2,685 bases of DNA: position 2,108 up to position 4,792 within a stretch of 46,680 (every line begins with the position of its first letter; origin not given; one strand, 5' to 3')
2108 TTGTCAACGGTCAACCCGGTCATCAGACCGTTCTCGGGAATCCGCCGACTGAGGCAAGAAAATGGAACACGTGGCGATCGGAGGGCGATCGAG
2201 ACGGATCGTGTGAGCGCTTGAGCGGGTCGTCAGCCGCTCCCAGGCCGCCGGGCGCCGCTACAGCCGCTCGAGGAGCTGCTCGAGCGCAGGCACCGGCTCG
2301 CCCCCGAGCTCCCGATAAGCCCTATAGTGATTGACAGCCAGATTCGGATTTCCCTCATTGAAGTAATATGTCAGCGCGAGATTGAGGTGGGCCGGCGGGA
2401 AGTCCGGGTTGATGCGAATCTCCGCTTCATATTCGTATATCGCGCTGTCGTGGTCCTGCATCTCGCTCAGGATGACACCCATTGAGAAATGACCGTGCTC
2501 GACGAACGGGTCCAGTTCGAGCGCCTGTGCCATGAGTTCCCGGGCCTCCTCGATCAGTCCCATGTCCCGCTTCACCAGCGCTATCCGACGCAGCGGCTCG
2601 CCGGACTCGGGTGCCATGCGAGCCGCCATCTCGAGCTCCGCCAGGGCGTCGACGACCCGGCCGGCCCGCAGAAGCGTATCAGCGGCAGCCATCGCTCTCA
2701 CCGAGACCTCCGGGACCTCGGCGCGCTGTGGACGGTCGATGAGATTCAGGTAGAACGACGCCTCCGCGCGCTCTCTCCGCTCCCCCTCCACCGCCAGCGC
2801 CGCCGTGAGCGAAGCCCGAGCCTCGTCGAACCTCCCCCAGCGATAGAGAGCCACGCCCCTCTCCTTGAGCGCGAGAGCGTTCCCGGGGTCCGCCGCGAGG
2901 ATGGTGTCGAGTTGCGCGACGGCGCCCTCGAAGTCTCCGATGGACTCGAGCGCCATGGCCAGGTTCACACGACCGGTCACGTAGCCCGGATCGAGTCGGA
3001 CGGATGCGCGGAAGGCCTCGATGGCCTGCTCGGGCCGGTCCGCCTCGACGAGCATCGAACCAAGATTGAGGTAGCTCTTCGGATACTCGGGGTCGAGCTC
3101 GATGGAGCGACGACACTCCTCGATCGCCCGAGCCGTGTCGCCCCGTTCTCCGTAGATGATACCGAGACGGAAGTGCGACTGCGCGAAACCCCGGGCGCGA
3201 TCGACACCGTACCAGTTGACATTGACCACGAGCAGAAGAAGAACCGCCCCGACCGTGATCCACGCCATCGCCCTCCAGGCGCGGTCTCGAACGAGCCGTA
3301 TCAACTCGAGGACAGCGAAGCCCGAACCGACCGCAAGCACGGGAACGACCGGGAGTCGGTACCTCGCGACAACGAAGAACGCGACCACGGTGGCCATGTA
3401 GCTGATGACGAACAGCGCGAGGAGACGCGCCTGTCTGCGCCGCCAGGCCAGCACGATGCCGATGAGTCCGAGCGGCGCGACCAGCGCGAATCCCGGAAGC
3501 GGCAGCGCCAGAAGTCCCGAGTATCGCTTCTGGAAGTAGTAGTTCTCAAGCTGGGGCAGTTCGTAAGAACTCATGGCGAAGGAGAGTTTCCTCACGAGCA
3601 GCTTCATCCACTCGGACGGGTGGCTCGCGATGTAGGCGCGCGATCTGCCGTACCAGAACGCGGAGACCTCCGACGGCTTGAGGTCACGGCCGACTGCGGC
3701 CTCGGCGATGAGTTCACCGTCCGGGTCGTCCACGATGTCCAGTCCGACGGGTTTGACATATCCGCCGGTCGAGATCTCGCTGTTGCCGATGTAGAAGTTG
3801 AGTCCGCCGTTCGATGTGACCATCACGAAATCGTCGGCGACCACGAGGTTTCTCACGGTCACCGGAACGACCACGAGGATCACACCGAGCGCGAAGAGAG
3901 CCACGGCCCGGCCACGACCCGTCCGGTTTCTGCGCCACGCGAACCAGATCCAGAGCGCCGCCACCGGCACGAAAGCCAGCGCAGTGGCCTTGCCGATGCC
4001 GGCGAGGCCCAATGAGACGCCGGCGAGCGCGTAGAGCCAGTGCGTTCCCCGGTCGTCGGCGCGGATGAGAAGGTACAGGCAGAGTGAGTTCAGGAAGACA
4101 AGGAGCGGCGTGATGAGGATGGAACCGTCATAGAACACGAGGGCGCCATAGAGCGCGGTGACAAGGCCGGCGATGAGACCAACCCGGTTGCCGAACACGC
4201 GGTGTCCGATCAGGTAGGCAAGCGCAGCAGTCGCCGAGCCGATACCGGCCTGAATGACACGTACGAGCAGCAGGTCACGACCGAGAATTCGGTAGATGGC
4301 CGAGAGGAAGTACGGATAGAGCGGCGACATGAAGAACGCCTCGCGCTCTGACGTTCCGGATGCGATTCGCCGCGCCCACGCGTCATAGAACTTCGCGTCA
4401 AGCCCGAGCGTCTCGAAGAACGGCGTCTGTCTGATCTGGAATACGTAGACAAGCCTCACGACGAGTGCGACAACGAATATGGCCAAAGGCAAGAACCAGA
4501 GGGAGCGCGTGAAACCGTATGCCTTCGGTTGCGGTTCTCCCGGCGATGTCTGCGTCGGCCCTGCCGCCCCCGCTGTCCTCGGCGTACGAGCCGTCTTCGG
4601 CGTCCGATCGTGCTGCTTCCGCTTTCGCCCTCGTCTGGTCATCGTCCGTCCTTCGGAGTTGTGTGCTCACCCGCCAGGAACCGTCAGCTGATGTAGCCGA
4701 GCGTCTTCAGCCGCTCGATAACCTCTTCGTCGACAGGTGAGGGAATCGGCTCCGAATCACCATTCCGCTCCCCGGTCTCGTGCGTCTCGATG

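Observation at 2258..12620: Six tandem AlkP-superfamily paralogs followed by a TMTC-like GT-C/TPR glycosyltransferase: candidate undescribed envelope system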

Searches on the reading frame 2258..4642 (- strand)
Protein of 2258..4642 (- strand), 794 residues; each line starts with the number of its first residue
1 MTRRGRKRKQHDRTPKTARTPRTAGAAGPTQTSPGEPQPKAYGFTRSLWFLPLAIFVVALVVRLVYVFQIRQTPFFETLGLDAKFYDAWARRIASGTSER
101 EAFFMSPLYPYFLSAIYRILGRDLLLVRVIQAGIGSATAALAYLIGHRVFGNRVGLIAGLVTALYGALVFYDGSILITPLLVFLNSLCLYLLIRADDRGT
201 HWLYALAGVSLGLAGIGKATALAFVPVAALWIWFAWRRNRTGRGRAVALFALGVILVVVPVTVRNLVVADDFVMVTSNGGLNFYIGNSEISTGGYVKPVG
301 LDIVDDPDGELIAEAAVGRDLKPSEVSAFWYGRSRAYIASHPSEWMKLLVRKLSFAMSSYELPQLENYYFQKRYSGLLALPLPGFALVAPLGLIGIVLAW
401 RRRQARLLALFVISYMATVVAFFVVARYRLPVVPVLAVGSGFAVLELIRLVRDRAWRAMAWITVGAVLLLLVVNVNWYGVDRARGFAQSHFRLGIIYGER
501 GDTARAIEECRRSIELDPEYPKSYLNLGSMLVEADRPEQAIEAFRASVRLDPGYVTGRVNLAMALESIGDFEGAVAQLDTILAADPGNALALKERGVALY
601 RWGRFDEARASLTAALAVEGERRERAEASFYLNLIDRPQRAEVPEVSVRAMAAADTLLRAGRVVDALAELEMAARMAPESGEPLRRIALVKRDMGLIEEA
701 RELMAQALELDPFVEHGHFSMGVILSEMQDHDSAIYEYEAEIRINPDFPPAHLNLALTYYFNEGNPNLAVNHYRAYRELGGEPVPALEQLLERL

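Call 5: search_protein_families(library=pfam, proteins=[window:2258-4642:-], max_evalue=0.01)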
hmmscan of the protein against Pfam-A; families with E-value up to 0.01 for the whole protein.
window:2258-4642:- (794 aa): 17 families
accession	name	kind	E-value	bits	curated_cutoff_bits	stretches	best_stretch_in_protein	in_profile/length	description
PF07719.23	TPR_2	-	1.7e-28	96.8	27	2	487-520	1-34/34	Tetratricopeptide repeat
PF00515.34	TPR_1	-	1.2e-25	88.7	27.8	2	487-520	1-34/34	Tetratricopeptide repeat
PF13181.12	TPR_8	-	3.3e-25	86.5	25.7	2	487-519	1-33/34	Tetratricopeptide repeat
PF13431.12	TPR_17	-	6.1e-24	82.7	24.4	1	510-542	2-34/34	Tetratricopeptide repeat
PF13432.12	TPR_16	-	1.6e-22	80.1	32.7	2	561-616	3-58/65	Tetratricopeptide repeat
PF13414.12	TPR_11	-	9.4e-21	73.7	26.8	2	727-760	6-39/42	TPR repeat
PF13428.12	TPR_14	-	2.2e-19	68.4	23.5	1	559-596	5-42/44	Tetratricopeptide repeat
PF14559.12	TPR_19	-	3e-19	69.5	25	4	531-590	1-60/68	Tetratricopeptide repeat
PF13371.12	TPR_9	-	2e-14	53.8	35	2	570-628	10-68/73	Tetratricopeptide repeat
PF13424.12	TPR_12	-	6e-13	49.2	30.1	1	488-550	4-74/77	Tetratricopeptide repeat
PF13231.12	PMT_2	-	7.8e-12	46.1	26.1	1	106-262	3-158/160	Dolichyl-phosphate-mannose-protein mannosyltransferase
PF13174.12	TPR_6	-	9.3e-12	45.2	26.3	0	490-519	3-32/33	Tetratricopeptide repeat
PF24575.1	TPR_Slam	-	6.8e-10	39.7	35.2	1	718-765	50-97/104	Surface lipoprotein assembly modifier, N-terminal TPR repeats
PF23914.1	TPR_CcmH_CycH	-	1.4e-06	28.7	42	1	511-618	40-150/158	Cytochrome c-type biogenesis protein H TPR domain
PF13176.12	TPR_7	-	2.1e-05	24.7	27.9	0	523-552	1-32/36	Tetratricopeptide repeat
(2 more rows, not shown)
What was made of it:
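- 2258..4642 (-): GT-C/TPR glycosyltransferase, 794 aa. It has a basic cytoplasmic N-terminus, about 11 TM helices, conserved D82/Y86/D87 in the first outside loop, a large conserved outside loop at 270-384, and a periplasmic TPR solenoid at 482-794. PMT_2 E 7.8e-12 and TPR hits (call 5).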

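Call 6: search_protein_families(library=ncbifam, proteins=[window:2258-4642:-], max_evalue=0.01)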
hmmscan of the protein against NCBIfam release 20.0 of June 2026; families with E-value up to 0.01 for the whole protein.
window:2258-4642:- (794 aa): 19 families
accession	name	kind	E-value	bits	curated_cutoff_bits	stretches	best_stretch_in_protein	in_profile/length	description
NF040959.1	MamA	equivalog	4.1e-23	81.9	200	4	488-548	140-200/204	magnetosome protein MamA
TIGR02917.1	PEP_TPR_lipo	equivalog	2e-20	72.3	312.2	2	493-637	369-510/899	XrtA/PEP-CTERM system TPR-repeat protein PrsT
NF033762.1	social_mot_Tgl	equivalog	2.2e-19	69.8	225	3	526-615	141-230/252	social motility TPR repeat lipoprotein Tgl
NF008391.2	PRK11189.1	equivalog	5.6e-19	68.7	250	3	693-776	77-159/297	lipoprotein NlpI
NF033758.1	gliding_GltE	equivalog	1.6e-16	60.3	225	2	499-615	200-316/411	adventurous gliding motility TPR repeat lipoprotein GltE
TIGR02521.1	type_IV_pilW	equivalog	4.2e-16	59.2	154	1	486-624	30-170/234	type IV pilus biogenesis/stability protein PilW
TIGR00990.1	3a0801s09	subfamily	1.3e-10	40.5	757.25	1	489-613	333-457/615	mitochondrial import receptor subunit TOM70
TIGR02552.1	LcrH_SycD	equivalog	2.3e-10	40.3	104.8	0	695-769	32-105/136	SycD/LcrH family type III secretion system chaperone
NF033920.0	C39_PA2778_fam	equivalog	1.1e-09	38.2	150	1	502-583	171-252/255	PA2778 family cysteine peptidase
NF052415.1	T3SS_chap_SctY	equivalog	5.6e-08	33.3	70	1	527-617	12-105/106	type III secretion apparatus assembly chaperone SctY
NF002725.1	PRK02603.1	equivalog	7.6e-08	32.5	143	0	490-531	75-116/173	photosystem I assembly protein Ycf3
NF008757.0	PRK11788.1-5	equivalog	6.2e-07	28.9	363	1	496-618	189-311/388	lipopolysaccharide assembly protein LapB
NF047558.1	TPR_END_plus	domain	1.6e-06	28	32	0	490-521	2-33/56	TPR end-of-group domain-containing protein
NF047507.1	TPR_BatC_Lepto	exception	7.5e-06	25.6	175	0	487-527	96-136/214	TPR repeat-containing protein BatC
TIGR03663.1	TIGR03663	subfamily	1.5e-05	24.3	126.25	1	53-243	5-190/435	flippase activity-associated protein Agl23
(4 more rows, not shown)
